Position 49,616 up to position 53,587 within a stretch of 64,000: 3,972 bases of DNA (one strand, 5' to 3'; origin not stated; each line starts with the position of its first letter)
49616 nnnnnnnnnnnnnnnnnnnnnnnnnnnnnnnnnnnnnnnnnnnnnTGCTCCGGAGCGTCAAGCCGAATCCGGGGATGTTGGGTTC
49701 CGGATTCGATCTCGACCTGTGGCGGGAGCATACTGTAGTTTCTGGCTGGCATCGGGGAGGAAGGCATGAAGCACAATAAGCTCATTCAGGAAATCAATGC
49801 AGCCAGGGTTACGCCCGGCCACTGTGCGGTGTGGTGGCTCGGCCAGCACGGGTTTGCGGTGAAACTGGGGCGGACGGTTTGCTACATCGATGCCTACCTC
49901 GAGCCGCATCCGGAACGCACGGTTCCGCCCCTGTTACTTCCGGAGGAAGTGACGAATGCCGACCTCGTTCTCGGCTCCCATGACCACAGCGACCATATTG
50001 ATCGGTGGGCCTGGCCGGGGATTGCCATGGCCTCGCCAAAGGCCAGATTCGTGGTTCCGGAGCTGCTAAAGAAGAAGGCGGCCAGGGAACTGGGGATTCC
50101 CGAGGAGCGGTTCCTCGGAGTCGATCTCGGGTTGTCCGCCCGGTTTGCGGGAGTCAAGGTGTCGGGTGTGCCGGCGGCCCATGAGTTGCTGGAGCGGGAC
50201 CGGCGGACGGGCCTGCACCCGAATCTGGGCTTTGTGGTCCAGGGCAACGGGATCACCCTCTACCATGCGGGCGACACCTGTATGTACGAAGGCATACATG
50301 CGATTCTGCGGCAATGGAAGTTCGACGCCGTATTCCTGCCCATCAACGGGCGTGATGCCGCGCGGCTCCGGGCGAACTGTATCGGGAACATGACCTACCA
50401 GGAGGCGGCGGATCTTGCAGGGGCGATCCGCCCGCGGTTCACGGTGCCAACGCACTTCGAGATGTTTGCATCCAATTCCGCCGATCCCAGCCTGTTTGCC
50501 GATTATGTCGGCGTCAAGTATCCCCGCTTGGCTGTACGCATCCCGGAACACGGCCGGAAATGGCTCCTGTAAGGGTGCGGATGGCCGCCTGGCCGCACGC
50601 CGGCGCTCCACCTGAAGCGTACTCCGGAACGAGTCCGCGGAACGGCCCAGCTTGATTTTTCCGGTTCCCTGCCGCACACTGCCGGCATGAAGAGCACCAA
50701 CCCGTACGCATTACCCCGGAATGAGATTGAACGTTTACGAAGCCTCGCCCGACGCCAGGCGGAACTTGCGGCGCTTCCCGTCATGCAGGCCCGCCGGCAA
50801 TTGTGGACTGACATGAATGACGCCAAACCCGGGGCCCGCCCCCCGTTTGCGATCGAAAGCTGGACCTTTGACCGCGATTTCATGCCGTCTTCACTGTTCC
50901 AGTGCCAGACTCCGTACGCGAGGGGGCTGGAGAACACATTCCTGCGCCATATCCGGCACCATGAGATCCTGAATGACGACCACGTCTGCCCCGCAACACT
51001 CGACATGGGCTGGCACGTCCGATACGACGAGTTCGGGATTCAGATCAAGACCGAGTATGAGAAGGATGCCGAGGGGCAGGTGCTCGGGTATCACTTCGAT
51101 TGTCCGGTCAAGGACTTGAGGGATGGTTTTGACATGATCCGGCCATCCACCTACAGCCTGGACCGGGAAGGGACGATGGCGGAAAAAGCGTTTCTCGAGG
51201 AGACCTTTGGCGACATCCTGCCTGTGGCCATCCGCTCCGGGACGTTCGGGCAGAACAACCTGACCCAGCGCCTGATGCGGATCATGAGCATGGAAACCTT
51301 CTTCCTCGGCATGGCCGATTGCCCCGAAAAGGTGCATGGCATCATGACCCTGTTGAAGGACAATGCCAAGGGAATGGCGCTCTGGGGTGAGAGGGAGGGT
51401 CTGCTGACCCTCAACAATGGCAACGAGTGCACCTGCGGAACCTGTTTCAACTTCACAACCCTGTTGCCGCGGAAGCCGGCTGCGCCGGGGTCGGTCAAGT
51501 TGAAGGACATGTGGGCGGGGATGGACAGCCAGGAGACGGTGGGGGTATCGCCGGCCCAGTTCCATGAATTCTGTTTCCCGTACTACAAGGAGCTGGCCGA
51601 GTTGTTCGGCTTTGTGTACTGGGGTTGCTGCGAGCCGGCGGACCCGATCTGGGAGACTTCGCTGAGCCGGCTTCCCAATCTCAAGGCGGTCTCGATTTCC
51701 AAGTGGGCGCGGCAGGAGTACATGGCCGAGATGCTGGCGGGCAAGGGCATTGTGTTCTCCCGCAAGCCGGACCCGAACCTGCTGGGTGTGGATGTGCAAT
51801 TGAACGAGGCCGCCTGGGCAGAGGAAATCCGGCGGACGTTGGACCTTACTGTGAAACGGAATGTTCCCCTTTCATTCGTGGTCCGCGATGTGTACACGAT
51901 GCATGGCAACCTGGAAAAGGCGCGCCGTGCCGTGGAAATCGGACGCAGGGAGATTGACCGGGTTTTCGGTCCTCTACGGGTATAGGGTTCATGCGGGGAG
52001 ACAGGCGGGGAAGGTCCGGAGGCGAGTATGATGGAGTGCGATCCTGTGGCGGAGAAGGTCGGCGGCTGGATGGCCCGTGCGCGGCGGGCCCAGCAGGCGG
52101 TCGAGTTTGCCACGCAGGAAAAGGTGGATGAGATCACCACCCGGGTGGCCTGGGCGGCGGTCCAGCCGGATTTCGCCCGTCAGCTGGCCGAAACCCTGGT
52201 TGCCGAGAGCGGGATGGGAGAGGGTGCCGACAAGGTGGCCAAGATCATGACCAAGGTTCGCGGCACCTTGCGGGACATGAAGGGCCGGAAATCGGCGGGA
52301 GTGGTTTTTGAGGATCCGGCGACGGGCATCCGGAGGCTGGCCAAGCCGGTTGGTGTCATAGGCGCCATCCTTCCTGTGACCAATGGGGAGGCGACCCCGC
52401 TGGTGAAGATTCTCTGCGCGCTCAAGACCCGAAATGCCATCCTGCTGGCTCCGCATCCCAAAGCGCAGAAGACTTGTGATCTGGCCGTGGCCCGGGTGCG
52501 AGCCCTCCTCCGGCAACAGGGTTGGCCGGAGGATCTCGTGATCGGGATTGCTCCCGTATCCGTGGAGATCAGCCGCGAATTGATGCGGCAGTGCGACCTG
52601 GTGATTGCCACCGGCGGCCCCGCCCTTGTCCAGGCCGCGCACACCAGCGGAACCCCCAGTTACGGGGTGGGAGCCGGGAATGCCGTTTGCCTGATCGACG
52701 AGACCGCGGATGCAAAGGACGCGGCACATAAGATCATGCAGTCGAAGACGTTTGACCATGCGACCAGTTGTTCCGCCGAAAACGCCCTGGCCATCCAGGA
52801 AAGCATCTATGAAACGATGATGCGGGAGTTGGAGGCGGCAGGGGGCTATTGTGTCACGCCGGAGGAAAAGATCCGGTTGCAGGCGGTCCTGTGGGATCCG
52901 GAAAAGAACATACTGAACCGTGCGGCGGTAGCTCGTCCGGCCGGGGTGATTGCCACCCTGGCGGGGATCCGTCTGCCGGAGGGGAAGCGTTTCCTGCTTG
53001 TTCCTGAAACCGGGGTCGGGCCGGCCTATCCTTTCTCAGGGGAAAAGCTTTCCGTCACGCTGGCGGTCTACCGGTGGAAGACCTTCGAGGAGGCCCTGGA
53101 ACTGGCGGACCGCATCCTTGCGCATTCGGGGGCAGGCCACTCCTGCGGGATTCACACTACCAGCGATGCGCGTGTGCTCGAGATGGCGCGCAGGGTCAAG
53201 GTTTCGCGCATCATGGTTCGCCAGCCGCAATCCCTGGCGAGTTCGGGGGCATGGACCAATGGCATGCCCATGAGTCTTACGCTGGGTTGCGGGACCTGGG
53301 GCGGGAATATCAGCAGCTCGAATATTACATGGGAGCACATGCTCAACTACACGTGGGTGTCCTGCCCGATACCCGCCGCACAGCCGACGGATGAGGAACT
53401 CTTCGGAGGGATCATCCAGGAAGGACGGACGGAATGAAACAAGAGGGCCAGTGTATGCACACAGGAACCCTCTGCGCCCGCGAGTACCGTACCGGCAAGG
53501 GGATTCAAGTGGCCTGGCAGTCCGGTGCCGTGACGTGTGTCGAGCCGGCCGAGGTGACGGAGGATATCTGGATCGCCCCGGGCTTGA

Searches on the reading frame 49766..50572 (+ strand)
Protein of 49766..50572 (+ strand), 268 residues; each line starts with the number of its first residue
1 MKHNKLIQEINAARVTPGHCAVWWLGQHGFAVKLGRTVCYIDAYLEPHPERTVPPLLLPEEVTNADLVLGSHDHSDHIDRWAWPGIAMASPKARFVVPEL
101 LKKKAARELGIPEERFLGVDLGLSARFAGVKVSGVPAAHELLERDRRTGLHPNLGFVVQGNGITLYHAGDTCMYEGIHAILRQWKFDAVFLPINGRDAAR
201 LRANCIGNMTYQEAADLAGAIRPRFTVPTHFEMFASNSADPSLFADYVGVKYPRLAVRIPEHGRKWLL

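Call 31: search_protein_families(library=pfam, proteins=[window:49766-50572:+])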
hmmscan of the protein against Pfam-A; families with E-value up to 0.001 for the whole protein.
window:49766-50572:+ (268 aa): 2 families
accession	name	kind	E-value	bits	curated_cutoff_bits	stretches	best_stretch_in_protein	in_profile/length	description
PF12706.13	Lactamase_B_2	-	4.3e-20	72.6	27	1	41-231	5-200/200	Beta-lactamase superfamily domain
PF13483.12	Lactamase_B_3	-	7.3e-14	52.5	24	1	24-230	4-160/160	Beta-lactamase superfamily domain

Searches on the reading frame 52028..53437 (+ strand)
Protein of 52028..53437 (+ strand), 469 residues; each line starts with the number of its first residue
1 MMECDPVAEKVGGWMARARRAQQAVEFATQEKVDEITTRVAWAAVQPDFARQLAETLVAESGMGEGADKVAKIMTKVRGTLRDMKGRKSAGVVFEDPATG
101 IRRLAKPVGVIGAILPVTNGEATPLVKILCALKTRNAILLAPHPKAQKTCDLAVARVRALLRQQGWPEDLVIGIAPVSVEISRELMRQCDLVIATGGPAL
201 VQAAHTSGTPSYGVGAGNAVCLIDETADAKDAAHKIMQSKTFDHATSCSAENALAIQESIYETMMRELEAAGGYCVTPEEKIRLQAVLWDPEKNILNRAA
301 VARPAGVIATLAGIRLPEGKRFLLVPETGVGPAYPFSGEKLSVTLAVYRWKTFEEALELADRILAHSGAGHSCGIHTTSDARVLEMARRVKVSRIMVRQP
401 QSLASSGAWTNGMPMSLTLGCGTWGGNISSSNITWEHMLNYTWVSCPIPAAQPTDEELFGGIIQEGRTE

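Call 32: search_protein_families(library=pfam, proteins=[window:52028-53437:+])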
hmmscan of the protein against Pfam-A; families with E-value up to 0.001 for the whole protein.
window:52028-53437:+ (469 aa): 1 family
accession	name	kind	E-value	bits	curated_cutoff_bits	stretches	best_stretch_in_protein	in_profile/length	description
PF00171.27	Aldedh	-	7e-18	64.9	23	1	9-270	29-291/461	Aldehyde dehydrogenase family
